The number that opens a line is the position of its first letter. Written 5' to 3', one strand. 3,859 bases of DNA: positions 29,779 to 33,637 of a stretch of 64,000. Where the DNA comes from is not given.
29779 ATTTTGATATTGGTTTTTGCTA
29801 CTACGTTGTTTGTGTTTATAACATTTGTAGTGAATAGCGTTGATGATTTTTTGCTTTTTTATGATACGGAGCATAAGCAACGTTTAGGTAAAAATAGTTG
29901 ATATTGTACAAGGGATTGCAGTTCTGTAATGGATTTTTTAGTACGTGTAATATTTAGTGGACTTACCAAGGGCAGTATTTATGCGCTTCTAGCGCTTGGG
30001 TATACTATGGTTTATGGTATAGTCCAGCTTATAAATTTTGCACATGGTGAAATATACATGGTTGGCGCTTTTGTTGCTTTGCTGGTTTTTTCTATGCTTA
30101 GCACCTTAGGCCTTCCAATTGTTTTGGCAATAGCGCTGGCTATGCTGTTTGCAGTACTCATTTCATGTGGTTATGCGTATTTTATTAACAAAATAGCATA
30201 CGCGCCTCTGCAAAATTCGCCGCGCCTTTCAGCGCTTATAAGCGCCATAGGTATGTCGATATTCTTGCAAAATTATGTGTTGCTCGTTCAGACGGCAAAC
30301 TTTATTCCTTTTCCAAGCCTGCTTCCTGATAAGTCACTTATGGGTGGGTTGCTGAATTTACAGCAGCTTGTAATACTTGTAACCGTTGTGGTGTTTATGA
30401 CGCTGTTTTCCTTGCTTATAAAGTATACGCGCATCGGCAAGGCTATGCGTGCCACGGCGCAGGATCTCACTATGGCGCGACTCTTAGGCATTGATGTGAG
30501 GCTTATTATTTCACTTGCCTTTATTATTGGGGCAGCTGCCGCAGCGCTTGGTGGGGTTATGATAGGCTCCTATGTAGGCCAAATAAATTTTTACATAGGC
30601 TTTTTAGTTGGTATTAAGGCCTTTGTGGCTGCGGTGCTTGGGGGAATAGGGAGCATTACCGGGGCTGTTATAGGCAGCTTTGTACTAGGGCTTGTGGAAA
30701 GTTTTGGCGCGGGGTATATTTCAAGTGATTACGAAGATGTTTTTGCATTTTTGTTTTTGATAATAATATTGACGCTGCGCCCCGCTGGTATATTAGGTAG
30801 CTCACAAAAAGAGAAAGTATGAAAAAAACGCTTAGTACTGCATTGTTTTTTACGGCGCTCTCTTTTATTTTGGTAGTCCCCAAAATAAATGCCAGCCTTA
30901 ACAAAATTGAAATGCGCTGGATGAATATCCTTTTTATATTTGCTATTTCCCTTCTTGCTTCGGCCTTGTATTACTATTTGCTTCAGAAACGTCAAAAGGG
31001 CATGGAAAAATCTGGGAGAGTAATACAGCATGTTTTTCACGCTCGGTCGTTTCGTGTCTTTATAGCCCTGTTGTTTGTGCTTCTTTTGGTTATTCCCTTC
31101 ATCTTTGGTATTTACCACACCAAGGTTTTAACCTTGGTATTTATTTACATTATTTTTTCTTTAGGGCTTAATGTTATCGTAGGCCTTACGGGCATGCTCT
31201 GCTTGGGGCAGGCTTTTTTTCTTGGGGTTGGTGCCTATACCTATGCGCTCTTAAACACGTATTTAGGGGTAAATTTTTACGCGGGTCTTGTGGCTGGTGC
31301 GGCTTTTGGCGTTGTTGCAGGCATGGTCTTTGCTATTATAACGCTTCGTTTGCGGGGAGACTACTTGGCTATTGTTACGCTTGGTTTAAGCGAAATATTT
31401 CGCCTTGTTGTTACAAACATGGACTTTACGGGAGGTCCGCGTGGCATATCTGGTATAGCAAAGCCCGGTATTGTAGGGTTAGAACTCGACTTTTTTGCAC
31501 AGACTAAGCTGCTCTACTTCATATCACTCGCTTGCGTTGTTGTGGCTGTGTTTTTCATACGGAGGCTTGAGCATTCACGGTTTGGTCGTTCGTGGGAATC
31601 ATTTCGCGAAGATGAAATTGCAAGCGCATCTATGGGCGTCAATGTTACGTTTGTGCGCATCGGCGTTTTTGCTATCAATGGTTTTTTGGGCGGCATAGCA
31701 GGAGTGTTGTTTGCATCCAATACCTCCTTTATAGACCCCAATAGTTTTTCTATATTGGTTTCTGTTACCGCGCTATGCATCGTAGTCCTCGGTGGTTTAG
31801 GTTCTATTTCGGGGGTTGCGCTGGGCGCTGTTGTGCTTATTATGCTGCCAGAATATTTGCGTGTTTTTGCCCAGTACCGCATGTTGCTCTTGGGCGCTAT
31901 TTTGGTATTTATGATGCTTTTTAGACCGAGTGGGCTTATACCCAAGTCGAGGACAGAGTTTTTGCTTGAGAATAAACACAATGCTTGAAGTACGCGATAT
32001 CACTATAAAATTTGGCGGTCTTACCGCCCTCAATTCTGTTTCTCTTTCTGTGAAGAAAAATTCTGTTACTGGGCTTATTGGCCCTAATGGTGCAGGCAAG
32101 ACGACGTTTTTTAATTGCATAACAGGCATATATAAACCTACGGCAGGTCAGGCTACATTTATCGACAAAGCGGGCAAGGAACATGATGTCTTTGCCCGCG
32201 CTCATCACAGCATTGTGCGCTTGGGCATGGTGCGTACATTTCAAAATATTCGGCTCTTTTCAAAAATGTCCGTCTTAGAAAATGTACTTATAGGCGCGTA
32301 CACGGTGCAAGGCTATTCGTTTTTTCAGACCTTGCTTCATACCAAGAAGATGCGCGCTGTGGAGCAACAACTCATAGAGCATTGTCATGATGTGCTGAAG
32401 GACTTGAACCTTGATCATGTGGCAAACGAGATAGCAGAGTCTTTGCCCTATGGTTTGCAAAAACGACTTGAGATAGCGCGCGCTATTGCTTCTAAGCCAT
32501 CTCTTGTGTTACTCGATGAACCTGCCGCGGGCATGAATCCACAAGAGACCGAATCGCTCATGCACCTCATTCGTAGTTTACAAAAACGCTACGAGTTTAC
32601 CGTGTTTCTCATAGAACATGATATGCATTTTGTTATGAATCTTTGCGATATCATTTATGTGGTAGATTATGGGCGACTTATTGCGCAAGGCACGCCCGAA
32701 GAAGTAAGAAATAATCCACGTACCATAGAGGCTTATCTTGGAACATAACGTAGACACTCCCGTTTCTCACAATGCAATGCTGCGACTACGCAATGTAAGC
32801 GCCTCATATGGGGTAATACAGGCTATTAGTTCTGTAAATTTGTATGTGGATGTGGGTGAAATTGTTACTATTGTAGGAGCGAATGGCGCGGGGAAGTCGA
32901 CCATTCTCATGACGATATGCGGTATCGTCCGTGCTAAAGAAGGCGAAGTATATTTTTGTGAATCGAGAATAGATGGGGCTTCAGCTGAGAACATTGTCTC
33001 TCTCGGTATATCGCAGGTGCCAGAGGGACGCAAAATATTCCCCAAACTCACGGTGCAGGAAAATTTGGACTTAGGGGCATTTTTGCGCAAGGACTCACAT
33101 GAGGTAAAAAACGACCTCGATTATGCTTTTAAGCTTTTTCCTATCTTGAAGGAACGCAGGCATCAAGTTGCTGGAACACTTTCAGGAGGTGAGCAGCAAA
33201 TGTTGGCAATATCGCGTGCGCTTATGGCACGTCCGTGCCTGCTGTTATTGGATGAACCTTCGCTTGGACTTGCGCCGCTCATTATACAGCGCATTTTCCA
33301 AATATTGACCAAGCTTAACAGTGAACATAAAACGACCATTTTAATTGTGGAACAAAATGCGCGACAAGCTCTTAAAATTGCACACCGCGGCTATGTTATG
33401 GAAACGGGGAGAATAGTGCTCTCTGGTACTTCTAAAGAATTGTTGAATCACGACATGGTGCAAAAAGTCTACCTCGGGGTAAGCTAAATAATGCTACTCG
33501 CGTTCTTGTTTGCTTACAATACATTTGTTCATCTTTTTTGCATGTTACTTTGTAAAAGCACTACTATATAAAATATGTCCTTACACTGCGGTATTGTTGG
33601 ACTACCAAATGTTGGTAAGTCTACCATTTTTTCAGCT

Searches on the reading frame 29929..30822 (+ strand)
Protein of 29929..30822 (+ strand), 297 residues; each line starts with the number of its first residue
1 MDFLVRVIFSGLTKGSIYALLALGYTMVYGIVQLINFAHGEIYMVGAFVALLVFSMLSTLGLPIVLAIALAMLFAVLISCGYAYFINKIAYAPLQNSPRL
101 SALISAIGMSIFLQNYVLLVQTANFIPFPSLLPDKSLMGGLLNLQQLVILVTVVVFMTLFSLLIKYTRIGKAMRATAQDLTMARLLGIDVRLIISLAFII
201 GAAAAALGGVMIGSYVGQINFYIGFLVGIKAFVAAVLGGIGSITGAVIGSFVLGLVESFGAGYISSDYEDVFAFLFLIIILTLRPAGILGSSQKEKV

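Call 35: search_protein_families(library=pfam, proteins=[window:29929-30822:+], max_evalue=0.00001)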
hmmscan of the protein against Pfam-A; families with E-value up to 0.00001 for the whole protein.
window:29929-30822:+ (297 aa): 1 family
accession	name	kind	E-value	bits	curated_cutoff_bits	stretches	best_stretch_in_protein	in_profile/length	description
PF02653.21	BPD_transp_2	-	9.7e-45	153.2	26.8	1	8-281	2-269/269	Branched-chain amino acid transport system / permease component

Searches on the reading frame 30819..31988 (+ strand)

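Call 35: search_protein_families(library=pfam, proteins=[window:30819-31988:+], max_evalue=0.00001)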
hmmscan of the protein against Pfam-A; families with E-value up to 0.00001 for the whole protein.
window:30819-31988:+ (389 aa): 1 family
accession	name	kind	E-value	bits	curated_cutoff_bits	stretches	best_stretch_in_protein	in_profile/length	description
PF02653.21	BPD_transp_2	-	6e-48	163.7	26.8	1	102-366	4-269/269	Branched-chain amino acid transport system / permease component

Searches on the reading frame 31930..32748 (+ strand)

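Call 35: search_protein_families(library=pfam, proteins=[window:31930-32748:+], max_evalue=0.00001)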
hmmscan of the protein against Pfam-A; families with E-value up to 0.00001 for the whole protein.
window:31930-32748:+ (272 aa): 3 families
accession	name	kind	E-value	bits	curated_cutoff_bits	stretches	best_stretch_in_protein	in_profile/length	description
PF00005.33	ABC_tran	-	2e-28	100.2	25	1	34-199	1-136/137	ABC transporter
PF12399.14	BCA_ABC_TP_C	-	3.9e-10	39.6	25.5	1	249-272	1-24/27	Branched-chain amino acid ATP-binding cassette transporter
PF13304.12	AAA_21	-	2.6e-09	38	27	0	46-65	1-20/304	AAA domain, putative AbiEii toxin, Type IV TA system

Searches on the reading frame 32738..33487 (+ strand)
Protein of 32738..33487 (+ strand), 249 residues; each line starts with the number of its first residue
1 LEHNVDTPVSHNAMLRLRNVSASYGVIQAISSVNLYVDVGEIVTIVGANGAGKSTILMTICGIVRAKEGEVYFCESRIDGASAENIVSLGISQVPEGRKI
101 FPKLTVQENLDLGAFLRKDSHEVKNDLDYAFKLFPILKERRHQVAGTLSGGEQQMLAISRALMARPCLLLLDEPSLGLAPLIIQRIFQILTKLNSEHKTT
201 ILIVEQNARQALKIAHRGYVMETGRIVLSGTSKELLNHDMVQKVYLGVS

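Call 35: search_protein_families(library=pfam, proteins=[window:32738-33487:+], max_evalue=0.00001)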
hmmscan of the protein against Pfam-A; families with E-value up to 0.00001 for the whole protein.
window:32738-33487:+ (249 aa): 3 families
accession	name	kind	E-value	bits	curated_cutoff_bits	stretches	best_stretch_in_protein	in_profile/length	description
PF00005.33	ABC_tran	-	5.9e-29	101.9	25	1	32-175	3-136/137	ABC transporter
PF13304.12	AAA_21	-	6.7e-10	39.9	27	0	138-202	228-294/304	AAA domain, putative AbiEii toxin, Type IV TA system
PF25199.1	nSTAND_NTPase5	-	2.9e-06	27.6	34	0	41-83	42-85/145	Novel STAND NTPase 5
